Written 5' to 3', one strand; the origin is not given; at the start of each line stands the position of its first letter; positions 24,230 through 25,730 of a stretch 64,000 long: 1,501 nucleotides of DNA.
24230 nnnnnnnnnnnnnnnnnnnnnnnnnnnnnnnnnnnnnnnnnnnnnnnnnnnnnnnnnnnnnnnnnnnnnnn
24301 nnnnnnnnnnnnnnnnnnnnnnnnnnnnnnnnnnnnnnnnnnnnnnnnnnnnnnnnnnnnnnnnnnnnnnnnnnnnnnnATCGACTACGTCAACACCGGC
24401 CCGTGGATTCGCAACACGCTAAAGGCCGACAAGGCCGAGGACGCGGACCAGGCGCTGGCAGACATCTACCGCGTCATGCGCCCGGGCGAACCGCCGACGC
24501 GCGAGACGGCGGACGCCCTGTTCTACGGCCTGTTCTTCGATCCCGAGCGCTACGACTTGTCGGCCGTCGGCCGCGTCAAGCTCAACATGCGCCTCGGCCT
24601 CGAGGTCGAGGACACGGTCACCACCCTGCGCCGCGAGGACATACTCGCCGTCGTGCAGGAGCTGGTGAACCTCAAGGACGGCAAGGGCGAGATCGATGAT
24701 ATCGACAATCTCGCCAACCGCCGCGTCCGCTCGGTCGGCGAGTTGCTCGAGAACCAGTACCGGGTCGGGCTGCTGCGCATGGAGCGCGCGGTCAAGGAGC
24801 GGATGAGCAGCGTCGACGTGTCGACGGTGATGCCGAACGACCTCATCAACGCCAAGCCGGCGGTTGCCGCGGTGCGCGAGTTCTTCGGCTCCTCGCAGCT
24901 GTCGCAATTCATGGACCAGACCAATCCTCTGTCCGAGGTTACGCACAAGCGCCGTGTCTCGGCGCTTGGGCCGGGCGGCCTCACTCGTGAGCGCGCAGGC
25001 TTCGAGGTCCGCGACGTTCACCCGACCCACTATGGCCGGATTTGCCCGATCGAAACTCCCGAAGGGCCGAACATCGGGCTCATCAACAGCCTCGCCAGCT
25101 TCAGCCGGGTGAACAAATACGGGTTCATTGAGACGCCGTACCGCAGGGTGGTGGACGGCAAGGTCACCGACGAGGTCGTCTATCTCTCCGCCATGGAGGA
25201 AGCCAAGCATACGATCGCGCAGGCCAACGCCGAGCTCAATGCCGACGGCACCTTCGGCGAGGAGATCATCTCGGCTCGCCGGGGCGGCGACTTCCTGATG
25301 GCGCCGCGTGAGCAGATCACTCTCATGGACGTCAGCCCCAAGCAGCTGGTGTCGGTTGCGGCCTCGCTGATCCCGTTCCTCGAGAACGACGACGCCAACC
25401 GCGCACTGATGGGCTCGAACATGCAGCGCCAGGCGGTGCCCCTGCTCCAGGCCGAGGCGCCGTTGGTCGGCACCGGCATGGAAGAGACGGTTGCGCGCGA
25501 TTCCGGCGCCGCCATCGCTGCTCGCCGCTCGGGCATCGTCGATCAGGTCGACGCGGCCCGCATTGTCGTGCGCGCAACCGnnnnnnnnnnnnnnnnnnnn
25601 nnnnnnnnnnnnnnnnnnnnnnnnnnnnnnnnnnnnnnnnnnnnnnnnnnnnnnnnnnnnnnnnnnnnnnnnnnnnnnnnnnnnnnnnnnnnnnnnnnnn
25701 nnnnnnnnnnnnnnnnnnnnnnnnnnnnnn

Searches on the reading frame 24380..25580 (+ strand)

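Call 59: find_related_loci(query=window:24380-25580:+, collection=genome_contigs, flank=100)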
Query window:24380-25580:+ (400 aa) in genome_contigs; peptide patterns used: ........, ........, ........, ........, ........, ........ (x = any residue, [..] = any of these).
600 stretches matched a pattern (row limit reached: there are more); 599 encode a relative of the query (tblastn E <= 1e-3); the best 80 are kept; 80 distinct loci.
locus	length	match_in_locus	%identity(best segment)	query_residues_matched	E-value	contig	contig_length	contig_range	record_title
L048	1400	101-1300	91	1-400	0e+0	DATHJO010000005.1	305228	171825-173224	MAG TPA_asm: Allosphingosinicella sp. isolate SMAG_U12554 k141_68829, whole genome shotgun sequence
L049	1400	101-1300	90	1-400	0e+0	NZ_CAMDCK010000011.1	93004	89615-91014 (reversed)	MAG: Sphingorhabdus sp. EL138 isolate MiE-14oct19-170 MiE-14oct19-C196, whole genome shotgun sequence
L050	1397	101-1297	89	1-399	0e+0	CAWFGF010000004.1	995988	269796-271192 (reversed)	MAG: uncultured Alphaproteobacteria bacterium isolate MFD03250.bin.1.182 genome assembly, contig: contig_47, whole genom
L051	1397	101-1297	89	1-399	0e+0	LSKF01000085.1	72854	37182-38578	Erythrobacteraceae bacterium CCH12-C2 CCH12-C2_contig92, whole genome shotgun sequence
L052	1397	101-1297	89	1-399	0e+0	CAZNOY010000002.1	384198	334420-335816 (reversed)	MAG TPA_asm: uncultured Citromicrobium sp. isolate binchicken_co237_102 genome assembly, contig: NODE_16_length_384198_c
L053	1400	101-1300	88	1-400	0e+0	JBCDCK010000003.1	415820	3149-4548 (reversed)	MAG: Pseudomonadota bacterium isolate P01_G01_bin.15 k141_1223896_length_415820_cov_27.1151, whole genome shotgun sequen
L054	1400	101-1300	82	1-400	0e+0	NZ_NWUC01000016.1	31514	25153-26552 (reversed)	Pararhizobium haloflavum strain XC0140 NODE_16_length_31514_cov_130.06, whole genome shotgun sequence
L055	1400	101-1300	81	1-400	0e+0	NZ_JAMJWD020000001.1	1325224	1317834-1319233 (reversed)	Phyllobacterium sp. 21LDTY02-6 Scaffold1, whole genome shotgun sequence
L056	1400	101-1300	80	1-400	0e+0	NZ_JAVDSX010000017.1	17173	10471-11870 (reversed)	Phyllobacterium sp. 1468 Ga0454423_17, whole genome shotgun sequence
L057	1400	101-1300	79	1-400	0e+0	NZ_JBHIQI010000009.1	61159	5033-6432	Bartonella sp. AD13SXNS SEQ-9, whole genome shotgun sequence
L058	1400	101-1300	79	1-400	0e+0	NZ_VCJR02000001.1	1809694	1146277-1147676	Aquisalinus luteolus strain NH6-79 NODE_1_length_1809694_cov_244.808306, whole genome shotgun sequence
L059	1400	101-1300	80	1-400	0e+0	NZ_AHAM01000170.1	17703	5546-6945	Mesorhizobium alhagi CCNWXJ12-2 contig178, whole genome shotgun sequence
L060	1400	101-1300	79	1-400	0e+0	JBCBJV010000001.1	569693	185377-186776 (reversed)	MAG: Pseudomonadota bacterium isolate J06626_9 NODE_1_length_569693_cov_11.926675, whole genome shotgun sequence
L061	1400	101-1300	79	1-400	0e+0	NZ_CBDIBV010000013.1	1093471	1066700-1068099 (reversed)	MAG: Profundibacter sp. isolate d22634d6-9c7e-494f-b496-b223120d466b contig_13, whole genome shotgun sequence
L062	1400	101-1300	78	1-400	0e+0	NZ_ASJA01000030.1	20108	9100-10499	Euryhalocaulis caribicus strain JL2009 contig00030, whole genome shotgun sequence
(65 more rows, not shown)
